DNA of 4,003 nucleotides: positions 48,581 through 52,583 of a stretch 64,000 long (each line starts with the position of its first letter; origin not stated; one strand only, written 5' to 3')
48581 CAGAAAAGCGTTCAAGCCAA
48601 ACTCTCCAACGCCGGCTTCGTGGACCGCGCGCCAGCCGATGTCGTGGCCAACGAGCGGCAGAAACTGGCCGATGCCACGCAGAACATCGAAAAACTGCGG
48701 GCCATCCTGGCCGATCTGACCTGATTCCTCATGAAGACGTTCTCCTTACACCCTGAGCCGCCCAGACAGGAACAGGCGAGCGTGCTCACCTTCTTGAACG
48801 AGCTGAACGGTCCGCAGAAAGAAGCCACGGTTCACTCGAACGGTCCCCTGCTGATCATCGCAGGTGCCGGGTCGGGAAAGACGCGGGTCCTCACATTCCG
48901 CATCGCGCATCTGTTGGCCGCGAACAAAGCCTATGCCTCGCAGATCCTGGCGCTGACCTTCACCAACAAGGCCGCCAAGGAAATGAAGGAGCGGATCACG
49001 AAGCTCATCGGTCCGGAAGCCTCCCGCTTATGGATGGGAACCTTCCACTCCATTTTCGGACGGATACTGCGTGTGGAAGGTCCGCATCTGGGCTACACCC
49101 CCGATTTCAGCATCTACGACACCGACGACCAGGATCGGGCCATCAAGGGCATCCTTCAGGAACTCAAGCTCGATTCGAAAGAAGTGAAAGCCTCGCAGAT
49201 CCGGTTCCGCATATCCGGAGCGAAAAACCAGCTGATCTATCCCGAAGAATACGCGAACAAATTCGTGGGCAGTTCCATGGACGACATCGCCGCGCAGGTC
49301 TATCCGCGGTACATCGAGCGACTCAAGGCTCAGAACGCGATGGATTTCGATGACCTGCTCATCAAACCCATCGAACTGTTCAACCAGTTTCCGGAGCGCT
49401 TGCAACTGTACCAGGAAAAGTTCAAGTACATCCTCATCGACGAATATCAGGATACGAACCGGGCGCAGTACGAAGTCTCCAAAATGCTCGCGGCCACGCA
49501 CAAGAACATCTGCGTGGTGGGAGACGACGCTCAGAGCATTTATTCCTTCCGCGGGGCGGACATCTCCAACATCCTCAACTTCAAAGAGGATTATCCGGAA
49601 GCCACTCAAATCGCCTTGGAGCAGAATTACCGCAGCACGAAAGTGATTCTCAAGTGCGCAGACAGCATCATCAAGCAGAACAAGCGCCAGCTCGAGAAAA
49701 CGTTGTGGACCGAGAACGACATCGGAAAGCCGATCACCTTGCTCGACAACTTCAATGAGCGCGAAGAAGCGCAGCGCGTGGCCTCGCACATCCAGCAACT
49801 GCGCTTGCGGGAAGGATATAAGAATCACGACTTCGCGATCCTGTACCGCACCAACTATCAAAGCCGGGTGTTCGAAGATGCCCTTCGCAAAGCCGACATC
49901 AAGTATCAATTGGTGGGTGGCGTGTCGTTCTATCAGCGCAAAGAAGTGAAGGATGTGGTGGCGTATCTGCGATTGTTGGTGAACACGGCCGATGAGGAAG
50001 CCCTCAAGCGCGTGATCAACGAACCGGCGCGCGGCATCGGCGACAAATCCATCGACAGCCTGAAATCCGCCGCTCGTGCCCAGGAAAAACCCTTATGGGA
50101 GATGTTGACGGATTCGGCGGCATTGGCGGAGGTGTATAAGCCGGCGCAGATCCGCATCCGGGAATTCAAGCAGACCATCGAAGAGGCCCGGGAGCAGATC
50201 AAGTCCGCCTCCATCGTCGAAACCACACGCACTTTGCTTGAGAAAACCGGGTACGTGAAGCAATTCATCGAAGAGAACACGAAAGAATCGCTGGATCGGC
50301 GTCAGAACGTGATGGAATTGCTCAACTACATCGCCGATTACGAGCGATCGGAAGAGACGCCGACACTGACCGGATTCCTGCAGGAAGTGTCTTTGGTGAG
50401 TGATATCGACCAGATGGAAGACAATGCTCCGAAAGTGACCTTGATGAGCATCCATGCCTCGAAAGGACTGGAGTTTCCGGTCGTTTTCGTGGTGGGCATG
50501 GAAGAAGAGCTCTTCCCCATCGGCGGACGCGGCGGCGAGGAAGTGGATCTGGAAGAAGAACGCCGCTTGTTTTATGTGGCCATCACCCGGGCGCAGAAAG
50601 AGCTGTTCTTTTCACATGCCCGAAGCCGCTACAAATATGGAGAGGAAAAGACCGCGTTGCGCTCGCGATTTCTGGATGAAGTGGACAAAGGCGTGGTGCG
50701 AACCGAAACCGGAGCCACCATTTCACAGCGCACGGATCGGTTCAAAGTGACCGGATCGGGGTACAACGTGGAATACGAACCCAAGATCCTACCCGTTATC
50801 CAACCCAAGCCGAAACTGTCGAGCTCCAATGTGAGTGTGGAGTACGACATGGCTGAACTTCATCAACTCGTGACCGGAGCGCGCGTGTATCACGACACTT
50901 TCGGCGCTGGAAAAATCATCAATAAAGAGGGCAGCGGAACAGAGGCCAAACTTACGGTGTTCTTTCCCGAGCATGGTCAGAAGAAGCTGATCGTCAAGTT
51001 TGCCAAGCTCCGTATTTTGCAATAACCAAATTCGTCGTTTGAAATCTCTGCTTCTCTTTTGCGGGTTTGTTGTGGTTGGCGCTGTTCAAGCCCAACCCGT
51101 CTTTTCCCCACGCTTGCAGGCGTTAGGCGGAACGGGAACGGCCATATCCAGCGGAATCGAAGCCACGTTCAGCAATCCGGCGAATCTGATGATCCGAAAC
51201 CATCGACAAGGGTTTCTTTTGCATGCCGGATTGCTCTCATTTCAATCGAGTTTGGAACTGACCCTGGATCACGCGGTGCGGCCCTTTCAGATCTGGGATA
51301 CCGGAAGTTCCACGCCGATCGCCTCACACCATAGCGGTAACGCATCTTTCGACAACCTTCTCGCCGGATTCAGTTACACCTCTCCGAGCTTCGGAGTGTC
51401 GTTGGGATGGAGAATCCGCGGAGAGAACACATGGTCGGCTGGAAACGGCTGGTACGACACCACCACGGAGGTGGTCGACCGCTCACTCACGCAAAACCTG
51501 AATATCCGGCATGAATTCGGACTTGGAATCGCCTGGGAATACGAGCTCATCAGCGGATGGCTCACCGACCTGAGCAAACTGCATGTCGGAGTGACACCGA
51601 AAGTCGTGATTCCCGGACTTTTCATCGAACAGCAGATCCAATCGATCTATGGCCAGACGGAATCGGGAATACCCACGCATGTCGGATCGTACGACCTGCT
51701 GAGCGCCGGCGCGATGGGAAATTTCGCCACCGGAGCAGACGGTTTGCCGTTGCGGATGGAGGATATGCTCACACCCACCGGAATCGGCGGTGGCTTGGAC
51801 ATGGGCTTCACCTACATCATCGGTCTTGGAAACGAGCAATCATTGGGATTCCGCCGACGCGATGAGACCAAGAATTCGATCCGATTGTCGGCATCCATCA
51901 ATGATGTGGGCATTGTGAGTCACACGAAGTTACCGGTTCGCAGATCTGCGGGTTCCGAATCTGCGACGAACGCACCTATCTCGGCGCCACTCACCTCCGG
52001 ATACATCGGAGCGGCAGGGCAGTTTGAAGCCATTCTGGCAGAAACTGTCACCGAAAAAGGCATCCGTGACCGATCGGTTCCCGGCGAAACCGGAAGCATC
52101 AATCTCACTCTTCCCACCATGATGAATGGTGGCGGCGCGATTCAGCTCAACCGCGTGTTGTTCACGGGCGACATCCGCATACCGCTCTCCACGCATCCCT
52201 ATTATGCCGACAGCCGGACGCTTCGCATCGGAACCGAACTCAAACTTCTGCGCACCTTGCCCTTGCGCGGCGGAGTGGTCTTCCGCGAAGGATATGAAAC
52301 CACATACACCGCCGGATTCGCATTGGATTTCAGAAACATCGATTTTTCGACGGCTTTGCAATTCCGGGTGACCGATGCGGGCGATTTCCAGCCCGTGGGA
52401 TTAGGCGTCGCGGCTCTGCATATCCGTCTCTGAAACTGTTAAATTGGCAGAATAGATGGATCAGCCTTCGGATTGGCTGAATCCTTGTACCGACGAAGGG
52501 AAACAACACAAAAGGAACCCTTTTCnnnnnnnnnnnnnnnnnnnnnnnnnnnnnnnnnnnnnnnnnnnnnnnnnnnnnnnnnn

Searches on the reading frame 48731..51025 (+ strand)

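Call 71: search_protein_families(library=pfam, proteins=[window:48731-51025:+], max_evalue=0.00001)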
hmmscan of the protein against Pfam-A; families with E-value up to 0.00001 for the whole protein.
window:48731-51025:+ (764 aa): 6 families
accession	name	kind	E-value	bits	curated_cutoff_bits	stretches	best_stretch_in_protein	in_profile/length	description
PF00580.27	UvrD-helicase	-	7.7e-91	305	23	1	25-289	1-271/271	UvrD/REP helicase N-terminal domain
PF13361.12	UvrD_C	-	3.4e-78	264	25.6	1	294-631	1-349/350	UvrD-like helicase C-terminal domain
PF13245.12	AAA_19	-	4.9e-23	82.2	25.1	1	30-274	2-134/134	AAA domain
PF13538.12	UvrD_C_2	-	1.1e-10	41.7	27.4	0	569-590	2-23/52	UvrD-like helicase C-terminal domain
PF21196.3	PcrA_UvrD_tudor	-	5.8e-09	36.1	23.9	1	716-758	2-44/48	PcrA/UvrD tudor domain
PF01443.25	Viral_helicase1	-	3.4e-07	30.8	21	0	227-285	57-113/228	Viral superfamily 1 RNA helicase core domain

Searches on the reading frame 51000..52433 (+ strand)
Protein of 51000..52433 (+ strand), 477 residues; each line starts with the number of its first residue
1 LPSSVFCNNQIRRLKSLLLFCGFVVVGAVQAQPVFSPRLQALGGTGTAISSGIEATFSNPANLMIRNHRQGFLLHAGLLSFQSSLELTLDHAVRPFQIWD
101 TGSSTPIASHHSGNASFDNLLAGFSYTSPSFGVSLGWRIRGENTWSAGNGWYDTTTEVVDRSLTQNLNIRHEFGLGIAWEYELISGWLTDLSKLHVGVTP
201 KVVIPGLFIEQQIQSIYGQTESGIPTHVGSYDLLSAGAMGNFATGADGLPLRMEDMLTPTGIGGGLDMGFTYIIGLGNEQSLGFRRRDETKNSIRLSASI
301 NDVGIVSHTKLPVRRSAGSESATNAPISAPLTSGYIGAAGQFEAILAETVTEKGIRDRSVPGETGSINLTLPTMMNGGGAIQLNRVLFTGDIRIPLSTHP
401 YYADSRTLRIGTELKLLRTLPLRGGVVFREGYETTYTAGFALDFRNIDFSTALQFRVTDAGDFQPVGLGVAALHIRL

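Call 71: search_protein_families(library=pfam, proteins=[window:51000-52433:+], max_evalue=0.00001)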
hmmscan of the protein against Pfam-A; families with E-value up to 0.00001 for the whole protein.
window:51000-52433:+ (477 aa): 1 family
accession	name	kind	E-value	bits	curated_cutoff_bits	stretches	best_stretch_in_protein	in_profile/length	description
PF18990.6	DUF5723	-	5e-09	36.8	26.8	1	158-388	114-307/376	Family of unknown function (DUF5723)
